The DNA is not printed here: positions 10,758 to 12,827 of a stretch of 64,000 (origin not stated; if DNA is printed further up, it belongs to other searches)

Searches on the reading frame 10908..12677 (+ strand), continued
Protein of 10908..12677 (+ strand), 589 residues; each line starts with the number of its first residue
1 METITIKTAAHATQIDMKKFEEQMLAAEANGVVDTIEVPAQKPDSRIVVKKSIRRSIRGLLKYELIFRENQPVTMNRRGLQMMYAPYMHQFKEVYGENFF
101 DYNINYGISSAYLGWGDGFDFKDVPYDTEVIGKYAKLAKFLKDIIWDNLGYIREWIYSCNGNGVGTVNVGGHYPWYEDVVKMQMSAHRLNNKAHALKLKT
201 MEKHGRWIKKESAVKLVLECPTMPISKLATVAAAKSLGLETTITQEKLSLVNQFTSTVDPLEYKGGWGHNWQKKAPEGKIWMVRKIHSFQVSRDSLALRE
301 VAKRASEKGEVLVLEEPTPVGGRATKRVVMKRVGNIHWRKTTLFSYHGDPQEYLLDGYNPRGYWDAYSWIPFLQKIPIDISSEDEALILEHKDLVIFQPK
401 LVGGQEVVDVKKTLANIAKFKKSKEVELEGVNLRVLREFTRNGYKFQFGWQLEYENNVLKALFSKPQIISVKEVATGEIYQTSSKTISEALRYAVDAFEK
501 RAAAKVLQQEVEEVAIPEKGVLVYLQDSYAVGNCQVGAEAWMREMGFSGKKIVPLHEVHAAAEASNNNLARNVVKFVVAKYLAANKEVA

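Call 100: fold_search(model_id=the predicted structure, library=viral)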
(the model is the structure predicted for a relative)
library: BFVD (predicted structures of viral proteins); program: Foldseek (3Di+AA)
matches with E <= 10: 376; with E <= 0.001: 1
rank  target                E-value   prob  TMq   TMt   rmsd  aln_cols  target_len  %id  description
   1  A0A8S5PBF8            8.7e-05  1.00  0.15  0.24   7.7       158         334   18  Uncharacterized protein [Myoviridae sp. ct2Pw37]
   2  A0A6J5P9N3            8.6e-03  0.25  0.08  0.13  37.7       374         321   12  Intramolecular chaperone auto-processing domain containing protein [uncultured Caudovirales phage]
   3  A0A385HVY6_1          2.2e-02  0.11  0.11  0.07  35.7       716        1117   11  (no name in the UniProt tables at hand)
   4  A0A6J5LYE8            2.5e-02  0.08  0.07  0.07  42.5       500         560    9  Uncharacterized protein [uncultured Caudovirales phage]
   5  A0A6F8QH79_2          3.0e-02  0.08  0.08  0.05  39.3       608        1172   10  Polyprotein (Fragment) [Barley aphid RNA virus 10]
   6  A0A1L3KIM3            4.0e-02  0.20  0.07  0.07  20.5       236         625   15  (no name in the UniProt tables at hand)
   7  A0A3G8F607            4.0e-02  0.10  0.07  0.09  27.1       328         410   15  (no name in the UniProt tables at hand)
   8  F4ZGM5                4.2e-02  0.13  0.07  0.08  21.7       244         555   11  (no name in the UniProt tables at hand)
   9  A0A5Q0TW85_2          4.2e-02  0.07  0.09  0.05  43.5       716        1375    8  RNA-dependent RNA polymerase (Fragment) [Forneby virus]
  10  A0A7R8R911            6.0e-02  0.98  0.07  0.42   8.9        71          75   11  (no name in the UniProt tables at hand)
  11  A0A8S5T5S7            6.4e-02  0.06  0.06  0.06  43.2       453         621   11  Minor structural protein (Fragment) [Siphoviridae sp. ctkmP13]
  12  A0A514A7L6            6.7e-02  0.08  0.06  0.05  19.4       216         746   11  (no name in the UniProt tables at hand)
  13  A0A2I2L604            8.3e-02  0.08  0.08  0.11  74.7       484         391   13  Uncharacterized protein [Orpheovirus IHUMI-LCC2]
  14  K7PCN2                8.7e-02  0.07  0.08  0.09  27.5       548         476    9  ORF69 [Cyprinid herpesvirus 2]
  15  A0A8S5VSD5            9.2e-02  0.60  0.07  0.25  16.4       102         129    9  (no name in the UniProt tables at hand)
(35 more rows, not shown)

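Call 109: search_dna_similar(query=P0013, collection=phages, mode=protein, max_evalue=0.001, max_rows=15)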
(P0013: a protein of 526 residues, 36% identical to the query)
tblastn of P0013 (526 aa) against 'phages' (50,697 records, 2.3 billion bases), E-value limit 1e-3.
No match.

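Call 123: find_encoding_contigs(protein=P0019, flank=3000, max_places=3)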
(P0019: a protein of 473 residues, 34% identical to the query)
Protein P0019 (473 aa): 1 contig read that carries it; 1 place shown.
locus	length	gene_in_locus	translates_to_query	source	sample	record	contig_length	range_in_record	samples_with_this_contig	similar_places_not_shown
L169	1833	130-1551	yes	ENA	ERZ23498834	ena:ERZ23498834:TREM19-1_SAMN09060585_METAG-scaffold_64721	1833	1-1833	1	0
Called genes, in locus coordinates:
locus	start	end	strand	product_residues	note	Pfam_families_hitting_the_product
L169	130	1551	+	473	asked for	-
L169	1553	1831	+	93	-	?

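Call 124: find_encoding_contigs(protein=P0015, flank=3000, max_places=3)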
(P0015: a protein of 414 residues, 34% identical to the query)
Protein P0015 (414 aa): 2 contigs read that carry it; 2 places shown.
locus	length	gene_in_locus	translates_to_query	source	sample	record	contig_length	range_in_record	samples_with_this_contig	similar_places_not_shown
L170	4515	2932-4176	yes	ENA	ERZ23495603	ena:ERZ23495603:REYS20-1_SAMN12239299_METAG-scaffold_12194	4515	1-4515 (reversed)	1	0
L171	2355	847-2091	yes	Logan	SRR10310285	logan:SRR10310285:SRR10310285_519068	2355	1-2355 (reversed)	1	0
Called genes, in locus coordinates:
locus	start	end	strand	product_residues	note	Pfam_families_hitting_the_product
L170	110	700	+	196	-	PF01520:Amidase_3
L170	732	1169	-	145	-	-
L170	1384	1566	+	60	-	-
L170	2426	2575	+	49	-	-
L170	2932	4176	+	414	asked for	-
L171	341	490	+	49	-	-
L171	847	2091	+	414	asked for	-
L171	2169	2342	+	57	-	-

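Call 125: find_encoding_contigs(protein=P0025, flank=3000, max_places=3)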
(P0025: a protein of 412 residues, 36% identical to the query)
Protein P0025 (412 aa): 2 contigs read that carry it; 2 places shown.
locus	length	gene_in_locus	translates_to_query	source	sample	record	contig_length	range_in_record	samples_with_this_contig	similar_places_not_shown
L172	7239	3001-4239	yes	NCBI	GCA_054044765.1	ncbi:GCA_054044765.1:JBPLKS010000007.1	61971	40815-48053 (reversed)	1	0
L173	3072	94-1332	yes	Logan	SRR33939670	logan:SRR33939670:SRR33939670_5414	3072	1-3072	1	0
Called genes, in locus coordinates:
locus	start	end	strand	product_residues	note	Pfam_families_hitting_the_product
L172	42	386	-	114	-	PF18895:T4SS_pilin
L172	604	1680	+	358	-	-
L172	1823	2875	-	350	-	PF13384:HTH_23 (faint), PF13936:HTH_38, PF00665:rve (weak)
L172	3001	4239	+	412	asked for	-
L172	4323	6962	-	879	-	PF02861:Clp_N, PF23569:NBD_SMAX1, PF00004:AAA, PF17871:AAA_lid_9, PF00004:AAA, PF07724:AAA_2, PF07728:AAA_5, PF10431:ClpB_D2-small, +10 more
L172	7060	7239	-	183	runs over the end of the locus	PF01988:VIT1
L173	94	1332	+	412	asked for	-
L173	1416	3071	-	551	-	?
